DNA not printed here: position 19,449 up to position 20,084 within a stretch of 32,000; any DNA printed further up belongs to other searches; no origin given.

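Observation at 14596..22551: CheA-less MCP-CheW module in one sigma-54 operon with HDOD, a GAF hybrid kinase-HPt, REC-HD-GYP and DUF2019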

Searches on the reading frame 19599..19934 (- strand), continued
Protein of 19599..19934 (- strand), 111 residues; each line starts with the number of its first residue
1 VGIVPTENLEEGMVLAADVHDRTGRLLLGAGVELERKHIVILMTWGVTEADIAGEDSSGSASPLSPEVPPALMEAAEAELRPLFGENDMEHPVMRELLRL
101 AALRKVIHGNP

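Call 74: fold_search(model_id=the predicted structure, library=pdb)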
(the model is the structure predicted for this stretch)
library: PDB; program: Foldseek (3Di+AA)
matches with E <= 10: 401; with E <= 0.001: 0
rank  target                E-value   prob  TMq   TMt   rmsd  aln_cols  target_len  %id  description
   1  9gw9_B                2.0e-02  1.00  0.41  0.15   2.0        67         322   25  Cryo-EM structure of Gephyrin E domain filament interface (released 2025-10-08)
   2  1xi8_A                2.5e-02  1.00  0.39  0.17   3.5        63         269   22  Molybdenum cofactor biosynthesis protein from Pyrococcus furiosus Pfu-1657500-001 (released 2004-11-30)
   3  8eoe_D                3.2e-02  1.00  0.44  0.04   2.3        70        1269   18  Mycobacterium tuberculosis transcription elongation complex with Bacillus subtilis NusG (EC_LG) (released 2023-02-01)
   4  8ehq_D                3.4e-02  1.00  0.43  0.04   2.5        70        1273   18  Mycobacterium tuberculosis paused transcription complex with Bacillus subtilis NusG (released 2023-02-01)
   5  8qti_D                3.4e-02  1.00  0.40  0.04   4.0        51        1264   25  Mycobacterium smegnatis RNAP open promoter complex with SigmaA and RbpA (released 2024-10-02)
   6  6jcx_D                3.9e-02  1.00  0.43  0.04   4.2        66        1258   18  Mycobacterium tuberculosis transcription initiation complex with ECF sigma factor sigma H and 6nt RNA (released 2019-05-29)
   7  1xi8_B                4.1e-02  1.00  0.39  0.17   3.5        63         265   22  Molybdenum cofactor biosynthesis protein from Pyrococcus furiosus Pfu-1657500-001 (released 2004-11-30)
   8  6koo_D                6.1e-02  1.00  0.43  0.04   4.2        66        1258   20  Mycobacterium tuberculosis initial transcription complex comprising sigma H and 5'-OH RNA of 7 nt (released 2020-03-11)
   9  7egs_A                6.1e-02  1.00  0.38  0.15   3.4        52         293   31  The crystal structure of lobe domain of E. coli RNA polymerase complexed with the C-terminal domain of UvrD (released 2022-04-06)
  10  8eof_D                6.5e-02  1.00  0.43  0.04   2.5        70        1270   18  Mycobacterium tuberculosis transcription elongation complex with Bacillus subtilis NusG (EC_PG) (released 2023-02-01)
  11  6dcf_D                6.5e-02  1.00  0.40  0.04   3.8        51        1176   25  Crystal structure of a Mycobacterium smegmatis transcription initiation complex with Rifampicin-resistant RNA polymera (released 2018-09-05)
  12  8r6p_D                6.5e-02  1.00  0.39  0.04   4.0        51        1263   25  Mycobacterium smegnatis RNA polymerase RP2-like transcription initiation complex with SigmaA, RbpA, HelD N-terminal do (released 2024-10-02)
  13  8ph9_I                7.9e-02  0.99  0.37  0.04   3.6        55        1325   29  E. coli RNA polymerase paused at ops site (non-complementary scaffold) (released 2024-04-24)
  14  6c6u_I                9.0e-02  0.99  0.35  0.03   3.8        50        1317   32  CryoEM structure of E.coli RNA polymerase elongation complex bound with NusG (released 2018-07-25)
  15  6xav_I                9.0e-02  0.98  0.36  0.04   3.8        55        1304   31  CryoEM Structure of E. coli Rho-dependent Transcription Pre-termination Complex bound with NusG (released 2020-12-16)
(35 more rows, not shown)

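Call 75: search_protein_representatives(alignment_id=A1)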
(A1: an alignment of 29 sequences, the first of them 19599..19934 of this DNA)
Query: 29 sequences, 111 profile positions. Proteins with E-value up to 0.001 (for the whole library): 2388; up to 1e-10: 1073; up to 1e-30: 12. The best 150 are listed.
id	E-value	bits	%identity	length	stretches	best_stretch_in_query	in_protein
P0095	1.7e-49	182.9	-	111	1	1-109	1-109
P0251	4.6e-46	171.9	-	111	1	1-109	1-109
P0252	2.2e-37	143.9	-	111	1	1-109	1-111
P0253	1.1e-34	135.2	-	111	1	1-110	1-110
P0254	3.4e-34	133.6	-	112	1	1-109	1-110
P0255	8.2e-34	132.4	-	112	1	1-109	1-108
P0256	2.3e-33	131.0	-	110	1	2-109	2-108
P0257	3.7e-33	130.3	-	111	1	1-109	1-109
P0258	2.9e-32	127.4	-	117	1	1-106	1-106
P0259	4.1e-32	127.0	-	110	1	1-108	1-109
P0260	9.2e-32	125.8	-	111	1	1-108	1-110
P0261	2.8e-31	124.3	-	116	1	1-109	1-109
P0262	3.7e-30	120.6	-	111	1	1-109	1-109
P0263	4.3e-30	120.4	-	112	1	1-107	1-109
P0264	5.4e-30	120.1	-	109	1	1-109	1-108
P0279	1.5e-26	109.0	-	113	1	1-108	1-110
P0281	1.6e-26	108.9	-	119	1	1-106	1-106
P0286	3.3e-26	107.9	-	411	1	1-106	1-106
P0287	4.0e-26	107.7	-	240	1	1-108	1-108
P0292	3.1e-25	104.8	-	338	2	1-63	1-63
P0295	7.3e-25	103.6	-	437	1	1-102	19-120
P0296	1.0e-24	103.1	-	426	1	3-108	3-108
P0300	1.5e-24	102.6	-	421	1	1-106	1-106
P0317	1.5e-23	99.4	-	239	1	1-106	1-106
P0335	9.0e-23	96.9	-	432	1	1-107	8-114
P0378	1.2e-21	93.2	-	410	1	1-109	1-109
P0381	1.4e-21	93.1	-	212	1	1-108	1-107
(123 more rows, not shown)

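Call 76: search_protein_families(library=pfam, proteins=[P0286, P0295, P0296, P0300, P0335, P0378, P0287, P0292, P0317, P0381], max_evalue=0.001)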
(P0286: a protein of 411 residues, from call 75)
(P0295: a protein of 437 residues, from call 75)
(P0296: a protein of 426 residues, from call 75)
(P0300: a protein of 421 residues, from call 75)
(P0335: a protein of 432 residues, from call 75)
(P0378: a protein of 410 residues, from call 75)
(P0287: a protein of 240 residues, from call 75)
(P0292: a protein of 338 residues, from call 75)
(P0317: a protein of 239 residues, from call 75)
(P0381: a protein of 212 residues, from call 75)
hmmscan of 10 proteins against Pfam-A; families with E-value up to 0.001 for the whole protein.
P0286 (411 aa): 2 families
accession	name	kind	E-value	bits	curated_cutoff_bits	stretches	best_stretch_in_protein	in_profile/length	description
PF08668.18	HDOD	-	8.3e-62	208.6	22.9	1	144-339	1-196/196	HDOD domain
PF01966.28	HD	-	6.8e-08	33.2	22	1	240-359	3-115/116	HD domain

P0295 (437 aa): 2 families
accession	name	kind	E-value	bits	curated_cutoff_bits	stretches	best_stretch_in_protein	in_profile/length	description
PF08668.18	HDOD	-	1.1e-57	195.2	22.9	1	169-364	1-196/196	HDOD domain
PF01966.28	HD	-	1.5e-07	32.1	22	1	264-382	2-113/116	HD domain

P0296 (426 aa): 2 families
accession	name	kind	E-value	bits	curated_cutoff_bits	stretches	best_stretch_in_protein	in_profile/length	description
PF08668.18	HDOD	-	5.6e-61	205.9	22.9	1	160-355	1-196/196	HDOD domain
PF01966.28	HD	-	9.6e-07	29.5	22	1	255-374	2-114/116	HD domain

P0300 (421 aa): 2 families
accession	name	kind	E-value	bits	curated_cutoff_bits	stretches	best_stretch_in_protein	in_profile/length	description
PF08668.18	HDOD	-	3.8e-63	213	22.9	1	153-347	1-195/196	HDOD domain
PF01966.28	HD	-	3.6e-07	30.9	22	1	248-368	2-115/116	HD domain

P0335 (432 aa): 2 families
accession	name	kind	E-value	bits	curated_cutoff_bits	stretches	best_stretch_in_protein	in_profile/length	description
PF08668.18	HDOD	-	7.6e-61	205.5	22.9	1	167-361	1-195/196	HDOD domain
PF01966.28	HD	-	1.4e-07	32.3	22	1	262-378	2-111/116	HD domain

P0378 (410 aa): 1 family
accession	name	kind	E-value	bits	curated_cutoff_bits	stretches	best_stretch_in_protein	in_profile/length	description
PF08668.18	HDOD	-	8e-54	182.6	22.9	1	145-340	1-196/196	HDOD domain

P0287 (240 aa): 1 family
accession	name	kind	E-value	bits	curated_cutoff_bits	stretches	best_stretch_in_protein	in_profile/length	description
PF08668.18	HDOD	-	8.9e-25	87.8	22.9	1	149-239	1-91/196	HDOD domain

P0292 (338 aa): 2 families
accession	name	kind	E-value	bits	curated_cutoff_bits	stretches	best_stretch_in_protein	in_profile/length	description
PF00027.35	cNMP_binding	-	5.4e-15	55.6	27.5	1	220-300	5-83/89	Cyclic nucleotide-binding domain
PF11871.13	DUF3391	-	0.00011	23.1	27.8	0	94-186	5-100/136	Domain of unknown function (DUF3391)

P0317 (239 aa): 0 families

P0381 (212 aa): 0 families

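Call 79: find_encoding_contigs(protein=P0300, flank=8000, max_places=3)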
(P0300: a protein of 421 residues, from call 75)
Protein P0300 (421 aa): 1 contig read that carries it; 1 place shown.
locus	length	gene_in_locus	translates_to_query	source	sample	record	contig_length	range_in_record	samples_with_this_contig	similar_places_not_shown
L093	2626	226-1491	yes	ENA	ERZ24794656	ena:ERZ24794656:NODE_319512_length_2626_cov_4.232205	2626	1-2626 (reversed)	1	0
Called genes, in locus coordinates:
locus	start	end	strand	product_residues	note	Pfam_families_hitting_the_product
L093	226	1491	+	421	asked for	PF08668:HDOD, PF01966:HD (weak)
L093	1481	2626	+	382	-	?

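Call 84: search_protein_families(library=ncbifam, proteins=[window:19599-19934:-], max_evalue=0.01)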
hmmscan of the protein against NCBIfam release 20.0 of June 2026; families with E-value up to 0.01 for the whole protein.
window:19599-19934:- (111 aa): 1 family
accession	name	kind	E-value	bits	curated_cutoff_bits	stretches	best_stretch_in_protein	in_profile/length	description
NF053512.1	nitric_RR_NosR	exception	8.2e-05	21.8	400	1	4-43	369-408/422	response regulator c-di-GMP phosphodiesterase, NosR family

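Call 92: find_encoding_contigs(protein=P0279, flank=7000, max_places=2)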
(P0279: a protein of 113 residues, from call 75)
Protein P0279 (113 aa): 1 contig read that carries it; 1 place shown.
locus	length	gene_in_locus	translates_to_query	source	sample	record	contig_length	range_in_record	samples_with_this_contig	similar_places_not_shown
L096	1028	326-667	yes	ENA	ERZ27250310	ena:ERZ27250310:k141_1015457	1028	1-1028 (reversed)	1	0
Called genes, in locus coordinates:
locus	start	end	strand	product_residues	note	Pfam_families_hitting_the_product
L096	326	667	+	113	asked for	-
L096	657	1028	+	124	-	?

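Call 93: find_encoding_contigs(protein=P0281, flank=7000, max_places=2)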
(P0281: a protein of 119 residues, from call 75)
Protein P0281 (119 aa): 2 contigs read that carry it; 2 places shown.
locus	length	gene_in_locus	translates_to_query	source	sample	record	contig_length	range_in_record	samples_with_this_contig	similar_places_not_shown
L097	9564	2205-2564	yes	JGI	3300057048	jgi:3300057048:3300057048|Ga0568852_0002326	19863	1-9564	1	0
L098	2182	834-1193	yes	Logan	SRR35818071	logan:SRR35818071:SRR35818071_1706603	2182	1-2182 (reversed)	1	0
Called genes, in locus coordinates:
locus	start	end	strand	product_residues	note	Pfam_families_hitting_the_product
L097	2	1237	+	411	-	?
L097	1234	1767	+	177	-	PF01058:Oxidored_q6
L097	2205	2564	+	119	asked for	-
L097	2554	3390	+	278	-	PF08668:HDOD, PF01966:HD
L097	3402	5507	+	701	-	PF08447:PAS_3 (faint), PF00989:PAS, PF08448:PAS_4, PF13188:PAS_8 (faint), PF13426:PAS_9, PF00512:HisKA, PF02518:HATPase_c, PF00072:Response_reg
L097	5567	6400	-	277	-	PF00037:Fer4 (weak), PF12797:Fer4_2 (weak), PF12837:Fer4_6, PF13237:Fer4_10, PF14697:Fer4_21, PF12838:Fer4_7 (weak), PF13187:Fer4_9 (faint), PF27217:AF_0155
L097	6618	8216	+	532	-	PF00890:FAD_binding_2, PF01266:DAO (weak), PF07992:Pyr_redox_2 (faint), PF02910:Succ_DH_flav_C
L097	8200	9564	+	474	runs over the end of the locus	PF00224:PK, PF02887:PK_C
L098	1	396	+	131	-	?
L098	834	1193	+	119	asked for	-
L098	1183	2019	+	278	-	PF08668:HDOD, PF01966:HD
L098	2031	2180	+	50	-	?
